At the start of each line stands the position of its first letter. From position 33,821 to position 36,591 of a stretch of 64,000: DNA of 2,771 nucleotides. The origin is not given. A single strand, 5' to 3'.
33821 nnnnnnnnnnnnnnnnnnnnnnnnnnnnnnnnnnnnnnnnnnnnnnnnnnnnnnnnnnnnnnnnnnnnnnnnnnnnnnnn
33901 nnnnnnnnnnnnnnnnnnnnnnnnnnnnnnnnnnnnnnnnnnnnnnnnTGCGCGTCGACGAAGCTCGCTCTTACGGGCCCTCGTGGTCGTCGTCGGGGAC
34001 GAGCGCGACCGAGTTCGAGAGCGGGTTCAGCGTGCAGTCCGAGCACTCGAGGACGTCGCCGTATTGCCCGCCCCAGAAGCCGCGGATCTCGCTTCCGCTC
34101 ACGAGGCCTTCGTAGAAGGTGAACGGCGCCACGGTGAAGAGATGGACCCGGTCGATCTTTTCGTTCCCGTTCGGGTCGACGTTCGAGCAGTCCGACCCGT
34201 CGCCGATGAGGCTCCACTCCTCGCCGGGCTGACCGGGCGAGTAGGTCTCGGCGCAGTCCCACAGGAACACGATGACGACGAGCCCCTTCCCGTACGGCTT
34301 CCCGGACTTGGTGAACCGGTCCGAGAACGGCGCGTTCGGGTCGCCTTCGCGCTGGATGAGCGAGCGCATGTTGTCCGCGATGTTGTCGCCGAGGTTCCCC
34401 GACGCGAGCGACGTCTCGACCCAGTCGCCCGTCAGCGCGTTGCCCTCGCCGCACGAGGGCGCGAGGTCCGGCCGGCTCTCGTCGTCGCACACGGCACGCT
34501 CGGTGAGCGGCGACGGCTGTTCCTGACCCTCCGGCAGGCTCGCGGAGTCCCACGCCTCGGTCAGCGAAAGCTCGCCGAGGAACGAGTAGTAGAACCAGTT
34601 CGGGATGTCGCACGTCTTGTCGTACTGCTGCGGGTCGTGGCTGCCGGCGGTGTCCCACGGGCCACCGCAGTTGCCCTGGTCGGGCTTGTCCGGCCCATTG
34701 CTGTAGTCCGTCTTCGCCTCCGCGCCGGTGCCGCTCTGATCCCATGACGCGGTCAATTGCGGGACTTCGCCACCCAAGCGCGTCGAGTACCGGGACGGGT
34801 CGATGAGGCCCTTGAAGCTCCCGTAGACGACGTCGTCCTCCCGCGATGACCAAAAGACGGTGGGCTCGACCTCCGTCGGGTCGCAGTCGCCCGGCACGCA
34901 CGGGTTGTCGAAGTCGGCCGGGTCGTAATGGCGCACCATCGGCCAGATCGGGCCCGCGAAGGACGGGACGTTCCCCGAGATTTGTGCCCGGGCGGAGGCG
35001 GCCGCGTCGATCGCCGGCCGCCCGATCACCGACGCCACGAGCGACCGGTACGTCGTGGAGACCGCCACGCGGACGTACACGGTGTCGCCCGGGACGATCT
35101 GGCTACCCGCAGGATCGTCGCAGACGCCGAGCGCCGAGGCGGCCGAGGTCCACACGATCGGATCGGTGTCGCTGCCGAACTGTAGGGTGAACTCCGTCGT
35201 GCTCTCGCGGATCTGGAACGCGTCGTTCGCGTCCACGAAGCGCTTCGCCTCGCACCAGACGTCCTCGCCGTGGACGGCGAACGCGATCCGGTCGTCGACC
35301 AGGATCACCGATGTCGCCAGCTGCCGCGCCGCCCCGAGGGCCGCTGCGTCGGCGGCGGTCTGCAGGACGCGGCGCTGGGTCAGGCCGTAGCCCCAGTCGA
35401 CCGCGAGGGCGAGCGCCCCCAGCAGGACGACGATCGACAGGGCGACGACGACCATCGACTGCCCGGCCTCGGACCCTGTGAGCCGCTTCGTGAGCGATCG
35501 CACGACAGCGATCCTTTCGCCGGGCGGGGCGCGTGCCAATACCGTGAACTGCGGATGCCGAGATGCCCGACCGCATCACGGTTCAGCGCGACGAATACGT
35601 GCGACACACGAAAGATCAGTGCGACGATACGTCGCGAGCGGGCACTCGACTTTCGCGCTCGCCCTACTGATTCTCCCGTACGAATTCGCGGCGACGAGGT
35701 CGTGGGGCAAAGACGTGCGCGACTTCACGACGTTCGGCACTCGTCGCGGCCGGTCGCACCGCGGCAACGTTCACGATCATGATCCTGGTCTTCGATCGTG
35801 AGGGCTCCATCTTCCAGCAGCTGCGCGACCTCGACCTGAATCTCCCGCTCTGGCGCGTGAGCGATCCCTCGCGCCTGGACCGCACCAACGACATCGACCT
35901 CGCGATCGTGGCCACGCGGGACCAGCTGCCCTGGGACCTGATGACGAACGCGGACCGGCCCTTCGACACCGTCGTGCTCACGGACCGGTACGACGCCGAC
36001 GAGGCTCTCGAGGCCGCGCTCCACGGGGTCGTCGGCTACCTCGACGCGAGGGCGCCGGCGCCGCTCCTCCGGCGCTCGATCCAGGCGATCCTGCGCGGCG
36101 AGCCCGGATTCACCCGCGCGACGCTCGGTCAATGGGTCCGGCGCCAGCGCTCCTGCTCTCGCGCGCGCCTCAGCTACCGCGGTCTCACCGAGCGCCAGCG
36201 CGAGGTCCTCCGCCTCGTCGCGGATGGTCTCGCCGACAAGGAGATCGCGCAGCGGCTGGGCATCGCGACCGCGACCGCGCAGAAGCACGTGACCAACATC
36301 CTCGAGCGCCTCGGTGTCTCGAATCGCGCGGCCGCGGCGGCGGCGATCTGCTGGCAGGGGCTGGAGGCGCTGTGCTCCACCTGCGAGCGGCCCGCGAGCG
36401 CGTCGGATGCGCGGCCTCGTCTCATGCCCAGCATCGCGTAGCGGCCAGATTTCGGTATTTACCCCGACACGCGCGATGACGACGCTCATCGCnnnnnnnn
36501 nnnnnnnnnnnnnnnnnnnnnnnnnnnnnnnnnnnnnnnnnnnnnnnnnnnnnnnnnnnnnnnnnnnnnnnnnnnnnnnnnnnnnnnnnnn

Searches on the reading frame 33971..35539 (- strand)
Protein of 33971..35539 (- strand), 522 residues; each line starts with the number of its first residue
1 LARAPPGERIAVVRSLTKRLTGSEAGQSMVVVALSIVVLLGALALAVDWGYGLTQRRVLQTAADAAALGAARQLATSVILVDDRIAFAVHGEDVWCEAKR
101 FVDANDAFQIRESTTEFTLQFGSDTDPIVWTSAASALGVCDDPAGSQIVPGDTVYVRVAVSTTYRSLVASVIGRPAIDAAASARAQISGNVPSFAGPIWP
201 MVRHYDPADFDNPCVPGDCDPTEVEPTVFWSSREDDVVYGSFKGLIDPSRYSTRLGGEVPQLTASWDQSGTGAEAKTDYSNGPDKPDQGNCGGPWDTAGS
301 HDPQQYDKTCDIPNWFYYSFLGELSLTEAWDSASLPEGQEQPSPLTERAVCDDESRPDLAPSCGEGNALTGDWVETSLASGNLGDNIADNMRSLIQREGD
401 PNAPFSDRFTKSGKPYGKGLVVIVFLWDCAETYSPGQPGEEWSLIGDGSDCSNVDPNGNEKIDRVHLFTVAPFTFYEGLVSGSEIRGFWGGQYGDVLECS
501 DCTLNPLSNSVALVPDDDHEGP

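Call 12: search_protein_families(library=pfam, proteins=[window:33971-35539:-])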
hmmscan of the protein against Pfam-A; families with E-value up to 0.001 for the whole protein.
window:33971-35539:- (522 aa): 1 family
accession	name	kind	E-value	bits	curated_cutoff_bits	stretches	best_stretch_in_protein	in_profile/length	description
PF13400.11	Tad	-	6.1e-09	36.5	22.3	1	26-73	1-47/47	Putative Flp pilus-assembly TadE/G-like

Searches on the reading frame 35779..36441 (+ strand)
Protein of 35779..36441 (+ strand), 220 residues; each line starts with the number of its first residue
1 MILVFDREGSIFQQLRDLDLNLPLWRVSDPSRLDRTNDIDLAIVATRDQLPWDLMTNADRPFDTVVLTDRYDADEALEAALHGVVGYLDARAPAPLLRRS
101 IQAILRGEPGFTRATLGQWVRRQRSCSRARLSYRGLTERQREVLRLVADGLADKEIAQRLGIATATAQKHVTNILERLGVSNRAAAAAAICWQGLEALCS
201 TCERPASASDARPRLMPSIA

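Call 12: search_protein_families(library=pfam, proteins=[window:35779-36441:+])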
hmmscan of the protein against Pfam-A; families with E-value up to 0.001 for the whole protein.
window:35779-36441:+ (220 aa): 6 families
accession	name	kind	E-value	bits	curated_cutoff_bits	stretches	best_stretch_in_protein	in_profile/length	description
PF00196.25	GerE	-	8.5e-16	57.8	23.5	1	136-187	3-54/57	Bacterial regulatory proteins, luxR family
PF08281.18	Sigma70_r4_2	-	1.3e-06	28.3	25.7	1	136-178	11-54/54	Sigma-70, region 4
PF04967.18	HTH_10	-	0.00021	21.4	23.1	0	154-178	27-51/53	HTH DNA binding domain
PF04545.22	Sigma70_r4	-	0.00038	20.3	24.1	0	135-178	4-48/50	Sigma-70, region 4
PF01726.22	LexA_DNA_bind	-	0.00041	20.5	23.7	0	134-181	2-56/65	LexA DNA binding domain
PF13384.12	HTH_23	-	0.00057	20.1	24.6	1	139-169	6-36/50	Homeodomain-like domain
